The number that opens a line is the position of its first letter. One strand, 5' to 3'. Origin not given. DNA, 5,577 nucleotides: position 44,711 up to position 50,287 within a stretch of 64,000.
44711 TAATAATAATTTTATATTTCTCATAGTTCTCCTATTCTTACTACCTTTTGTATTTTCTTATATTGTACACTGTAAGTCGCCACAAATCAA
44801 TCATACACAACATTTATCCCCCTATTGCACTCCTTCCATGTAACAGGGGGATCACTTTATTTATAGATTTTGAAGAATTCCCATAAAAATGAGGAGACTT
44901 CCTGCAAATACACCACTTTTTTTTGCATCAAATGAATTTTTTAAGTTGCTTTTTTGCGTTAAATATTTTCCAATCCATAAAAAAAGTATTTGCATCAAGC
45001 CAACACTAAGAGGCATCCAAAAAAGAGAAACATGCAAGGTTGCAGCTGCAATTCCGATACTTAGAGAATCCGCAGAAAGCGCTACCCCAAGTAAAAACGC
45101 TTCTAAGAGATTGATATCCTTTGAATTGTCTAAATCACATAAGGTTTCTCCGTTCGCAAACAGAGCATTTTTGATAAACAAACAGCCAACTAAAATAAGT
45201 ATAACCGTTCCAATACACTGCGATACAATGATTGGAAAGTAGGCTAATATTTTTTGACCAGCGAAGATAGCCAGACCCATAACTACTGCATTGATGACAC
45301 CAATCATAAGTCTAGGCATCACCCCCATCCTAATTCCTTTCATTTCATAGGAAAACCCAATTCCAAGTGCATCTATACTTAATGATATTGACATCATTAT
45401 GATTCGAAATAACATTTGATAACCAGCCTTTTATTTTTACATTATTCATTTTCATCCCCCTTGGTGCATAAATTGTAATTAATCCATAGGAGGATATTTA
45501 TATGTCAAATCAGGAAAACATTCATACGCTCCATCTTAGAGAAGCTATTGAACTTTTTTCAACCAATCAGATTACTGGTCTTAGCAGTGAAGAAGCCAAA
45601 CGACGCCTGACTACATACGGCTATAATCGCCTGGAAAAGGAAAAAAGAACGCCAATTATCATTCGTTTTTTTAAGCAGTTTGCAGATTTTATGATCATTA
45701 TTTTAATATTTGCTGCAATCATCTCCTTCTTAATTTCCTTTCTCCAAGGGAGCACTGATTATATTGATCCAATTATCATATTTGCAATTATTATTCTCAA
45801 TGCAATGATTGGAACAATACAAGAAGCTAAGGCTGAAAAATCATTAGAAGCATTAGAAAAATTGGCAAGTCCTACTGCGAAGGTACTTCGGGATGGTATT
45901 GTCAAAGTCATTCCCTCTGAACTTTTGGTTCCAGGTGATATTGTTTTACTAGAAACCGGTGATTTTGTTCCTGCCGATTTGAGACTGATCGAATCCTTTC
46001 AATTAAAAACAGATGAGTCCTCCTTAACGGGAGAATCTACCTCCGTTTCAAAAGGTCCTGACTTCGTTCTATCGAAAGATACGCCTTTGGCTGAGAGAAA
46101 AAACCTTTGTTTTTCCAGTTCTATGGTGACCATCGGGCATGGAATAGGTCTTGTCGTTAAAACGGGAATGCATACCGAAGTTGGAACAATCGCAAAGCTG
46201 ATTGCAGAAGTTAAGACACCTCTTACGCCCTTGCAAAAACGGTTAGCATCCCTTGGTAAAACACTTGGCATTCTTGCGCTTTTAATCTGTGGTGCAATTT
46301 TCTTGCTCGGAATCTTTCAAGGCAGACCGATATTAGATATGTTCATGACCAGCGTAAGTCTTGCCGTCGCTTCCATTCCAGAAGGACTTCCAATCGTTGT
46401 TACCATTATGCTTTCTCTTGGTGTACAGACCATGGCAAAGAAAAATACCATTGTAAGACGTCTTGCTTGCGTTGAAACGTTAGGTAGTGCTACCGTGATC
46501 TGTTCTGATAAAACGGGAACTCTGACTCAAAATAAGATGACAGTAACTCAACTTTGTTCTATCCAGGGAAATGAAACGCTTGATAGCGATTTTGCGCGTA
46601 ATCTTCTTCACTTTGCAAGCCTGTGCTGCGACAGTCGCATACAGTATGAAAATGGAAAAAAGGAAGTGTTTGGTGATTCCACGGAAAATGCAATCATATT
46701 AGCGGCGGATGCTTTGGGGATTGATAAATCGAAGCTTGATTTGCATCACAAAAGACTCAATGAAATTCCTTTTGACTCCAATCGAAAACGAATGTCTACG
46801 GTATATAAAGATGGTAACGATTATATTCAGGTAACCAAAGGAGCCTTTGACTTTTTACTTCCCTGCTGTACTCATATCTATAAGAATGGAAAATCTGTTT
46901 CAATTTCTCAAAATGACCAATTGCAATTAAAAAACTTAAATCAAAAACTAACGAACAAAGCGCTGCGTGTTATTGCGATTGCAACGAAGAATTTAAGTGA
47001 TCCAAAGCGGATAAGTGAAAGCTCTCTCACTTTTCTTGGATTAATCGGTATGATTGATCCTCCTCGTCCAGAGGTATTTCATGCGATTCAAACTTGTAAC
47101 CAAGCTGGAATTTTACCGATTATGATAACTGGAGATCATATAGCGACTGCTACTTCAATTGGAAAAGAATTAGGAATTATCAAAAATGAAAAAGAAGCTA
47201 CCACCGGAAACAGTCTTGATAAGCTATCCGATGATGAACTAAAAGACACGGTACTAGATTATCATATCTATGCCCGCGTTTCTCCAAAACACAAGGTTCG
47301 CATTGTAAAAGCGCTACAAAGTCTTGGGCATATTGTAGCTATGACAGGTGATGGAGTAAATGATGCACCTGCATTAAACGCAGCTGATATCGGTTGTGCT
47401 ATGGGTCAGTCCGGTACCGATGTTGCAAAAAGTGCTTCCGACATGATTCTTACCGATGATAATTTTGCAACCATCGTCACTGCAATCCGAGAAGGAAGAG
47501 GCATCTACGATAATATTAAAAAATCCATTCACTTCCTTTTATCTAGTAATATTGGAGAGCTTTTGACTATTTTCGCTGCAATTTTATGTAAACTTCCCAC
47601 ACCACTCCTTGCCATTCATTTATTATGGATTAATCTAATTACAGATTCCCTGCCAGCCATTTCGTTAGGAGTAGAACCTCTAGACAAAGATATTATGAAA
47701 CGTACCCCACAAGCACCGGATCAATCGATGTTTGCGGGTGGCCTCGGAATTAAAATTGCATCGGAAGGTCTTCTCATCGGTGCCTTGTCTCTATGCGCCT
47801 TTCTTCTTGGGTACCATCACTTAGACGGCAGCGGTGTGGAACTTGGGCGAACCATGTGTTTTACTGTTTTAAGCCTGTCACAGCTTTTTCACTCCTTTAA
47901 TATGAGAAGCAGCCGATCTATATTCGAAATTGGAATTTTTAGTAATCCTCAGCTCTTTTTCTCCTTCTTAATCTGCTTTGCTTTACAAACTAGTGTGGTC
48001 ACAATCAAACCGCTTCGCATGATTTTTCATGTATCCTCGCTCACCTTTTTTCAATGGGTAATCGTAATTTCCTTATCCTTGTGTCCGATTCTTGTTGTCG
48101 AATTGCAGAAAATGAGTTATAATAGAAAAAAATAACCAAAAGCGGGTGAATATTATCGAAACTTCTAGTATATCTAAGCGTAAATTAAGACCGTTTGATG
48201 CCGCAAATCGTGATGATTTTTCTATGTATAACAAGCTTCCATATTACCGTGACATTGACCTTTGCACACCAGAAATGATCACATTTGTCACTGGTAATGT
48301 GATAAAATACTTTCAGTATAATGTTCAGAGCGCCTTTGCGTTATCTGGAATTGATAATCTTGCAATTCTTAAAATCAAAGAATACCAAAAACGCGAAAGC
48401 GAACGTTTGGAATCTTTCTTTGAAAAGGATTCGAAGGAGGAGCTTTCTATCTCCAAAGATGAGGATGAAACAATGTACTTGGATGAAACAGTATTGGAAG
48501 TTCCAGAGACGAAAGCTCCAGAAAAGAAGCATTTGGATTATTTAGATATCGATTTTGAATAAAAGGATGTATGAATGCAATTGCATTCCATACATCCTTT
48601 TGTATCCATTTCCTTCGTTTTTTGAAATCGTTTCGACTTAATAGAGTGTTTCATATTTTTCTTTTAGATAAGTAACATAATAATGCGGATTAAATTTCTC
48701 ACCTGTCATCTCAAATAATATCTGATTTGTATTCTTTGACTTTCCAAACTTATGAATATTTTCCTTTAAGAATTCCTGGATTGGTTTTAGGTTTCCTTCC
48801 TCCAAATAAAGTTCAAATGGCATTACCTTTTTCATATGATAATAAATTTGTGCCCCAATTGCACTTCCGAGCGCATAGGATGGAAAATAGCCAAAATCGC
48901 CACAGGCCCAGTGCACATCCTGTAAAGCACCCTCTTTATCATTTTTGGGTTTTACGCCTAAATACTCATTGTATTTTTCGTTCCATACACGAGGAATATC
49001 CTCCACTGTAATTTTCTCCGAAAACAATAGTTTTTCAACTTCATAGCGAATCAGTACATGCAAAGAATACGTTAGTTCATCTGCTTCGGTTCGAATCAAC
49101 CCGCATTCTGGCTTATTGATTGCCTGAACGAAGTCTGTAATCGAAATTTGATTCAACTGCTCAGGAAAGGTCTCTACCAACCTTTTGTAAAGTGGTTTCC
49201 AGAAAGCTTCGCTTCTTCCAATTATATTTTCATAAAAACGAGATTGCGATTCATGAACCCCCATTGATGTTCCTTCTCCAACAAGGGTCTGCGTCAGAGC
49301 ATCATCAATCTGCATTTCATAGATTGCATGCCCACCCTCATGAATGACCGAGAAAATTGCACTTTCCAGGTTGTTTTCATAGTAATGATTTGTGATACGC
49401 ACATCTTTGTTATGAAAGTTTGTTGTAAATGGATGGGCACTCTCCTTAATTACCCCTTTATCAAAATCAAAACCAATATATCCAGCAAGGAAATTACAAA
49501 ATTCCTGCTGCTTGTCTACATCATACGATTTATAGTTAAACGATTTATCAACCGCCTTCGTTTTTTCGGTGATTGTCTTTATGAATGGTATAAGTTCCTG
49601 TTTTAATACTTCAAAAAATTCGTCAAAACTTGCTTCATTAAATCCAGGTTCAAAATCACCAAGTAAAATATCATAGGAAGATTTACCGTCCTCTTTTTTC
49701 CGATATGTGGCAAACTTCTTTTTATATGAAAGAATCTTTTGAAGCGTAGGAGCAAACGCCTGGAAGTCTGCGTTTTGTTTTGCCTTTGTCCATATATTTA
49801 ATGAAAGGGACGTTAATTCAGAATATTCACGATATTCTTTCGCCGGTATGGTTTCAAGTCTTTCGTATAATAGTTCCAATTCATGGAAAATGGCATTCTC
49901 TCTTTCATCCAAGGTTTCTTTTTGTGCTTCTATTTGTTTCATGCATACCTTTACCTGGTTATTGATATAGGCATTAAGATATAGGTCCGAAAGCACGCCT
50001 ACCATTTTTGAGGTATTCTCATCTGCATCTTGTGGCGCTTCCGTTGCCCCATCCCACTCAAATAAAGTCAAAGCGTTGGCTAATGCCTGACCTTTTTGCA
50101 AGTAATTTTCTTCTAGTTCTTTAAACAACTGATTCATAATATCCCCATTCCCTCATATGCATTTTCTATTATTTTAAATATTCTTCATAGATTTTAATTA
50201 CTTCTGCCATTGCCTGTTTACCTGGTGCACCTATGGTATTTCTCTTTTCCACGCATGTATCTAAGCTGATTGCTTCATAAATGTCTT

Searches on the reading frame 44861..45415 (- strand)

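Call 72: search_protein_families(library=pfam, proteins=[window:44861-45415:-], max_evalue=0.00001)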
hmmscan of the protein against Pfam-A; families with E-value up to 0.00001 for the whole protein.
window:44861-45415:- (184 aa): 1 family
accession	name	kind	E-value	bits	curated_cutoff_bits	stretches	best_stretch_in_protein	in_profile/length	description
PF02659.21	Mntp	-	2.4e-18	66.8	24.4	2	64-180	39-149/152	Putative manganese efflux pump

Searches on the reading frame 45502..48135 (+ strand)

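Call 72: search_protein_families(library=pfam, proteins=[window:45502-48135:+], max_evalue=0.00001)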
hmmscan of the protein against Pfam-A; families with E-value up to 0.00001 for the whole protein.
window:45502-48135:+ (877 aa): 5 families
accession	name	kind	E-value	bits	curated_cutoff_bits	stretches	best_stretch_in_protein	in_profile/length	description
PF00122.25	E1-E2_ATPase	-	2e-52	177.8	28.1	1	121-314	2-181/181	E1-E2 ATPase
PF00689.26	Cation_ATPase_C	-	1.3e-51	175.3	27.3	1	699-871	1-174/175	Cation transporting ATPase, C-terminus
PF13246.12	Cation_ATPase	-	5.6e-22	78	21.7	1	374-459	2-91/91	Cation transport ATPase (P-type)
PF00690.31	Cation_ATPase_N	-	3.5e-20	71.8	20.4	1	8-75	2-69/69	Cation transporter/ATPase, N-terminus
PF00702.32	Hydrolase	-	1.9e-16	61.5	26.4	1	332-629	3-191/191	haloacid dehalogenase-like hydrolase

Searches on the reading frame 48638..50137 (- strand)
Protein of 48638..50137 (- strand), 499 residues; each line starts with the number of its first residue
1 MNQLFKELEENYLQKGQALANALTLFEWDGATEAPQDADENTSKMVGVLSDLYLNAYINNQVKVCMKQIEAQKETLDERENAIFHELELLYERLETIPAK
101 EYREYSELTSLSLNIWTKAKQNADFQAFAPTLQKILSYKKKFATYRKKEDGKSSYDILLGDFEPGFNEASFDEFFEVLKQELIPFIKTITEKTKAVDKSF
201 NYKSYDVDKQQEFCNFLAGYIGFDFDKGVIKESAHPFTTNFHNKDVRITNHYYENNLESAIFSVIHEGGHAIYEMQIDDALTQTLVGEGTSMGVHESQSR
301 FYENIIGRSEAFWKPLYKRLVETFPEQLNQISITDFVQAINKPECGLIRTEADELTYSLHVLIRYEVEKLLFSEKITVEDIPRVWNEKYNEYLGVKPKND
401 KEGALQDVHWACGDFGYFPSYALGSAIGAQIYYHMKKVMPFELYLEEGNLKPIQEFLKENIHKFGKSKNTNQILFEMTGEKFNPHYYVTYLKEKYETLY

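Call 72: search_protein_families(library=pfam, proteins=[window:48638-50137:-], max_evalue=0.00001)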
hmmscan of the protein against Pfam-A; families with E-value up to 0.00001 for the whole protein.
window:48638-50137:- (499 aa): 1 family
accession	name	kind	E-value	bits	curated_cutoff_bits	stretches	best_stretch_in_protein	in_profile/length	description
PF02074.21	Peptidase_M32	-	1.1e-167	559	25.1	1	11-495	4-489/489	Carboxypeptidase Taq (M32) metallopeptidase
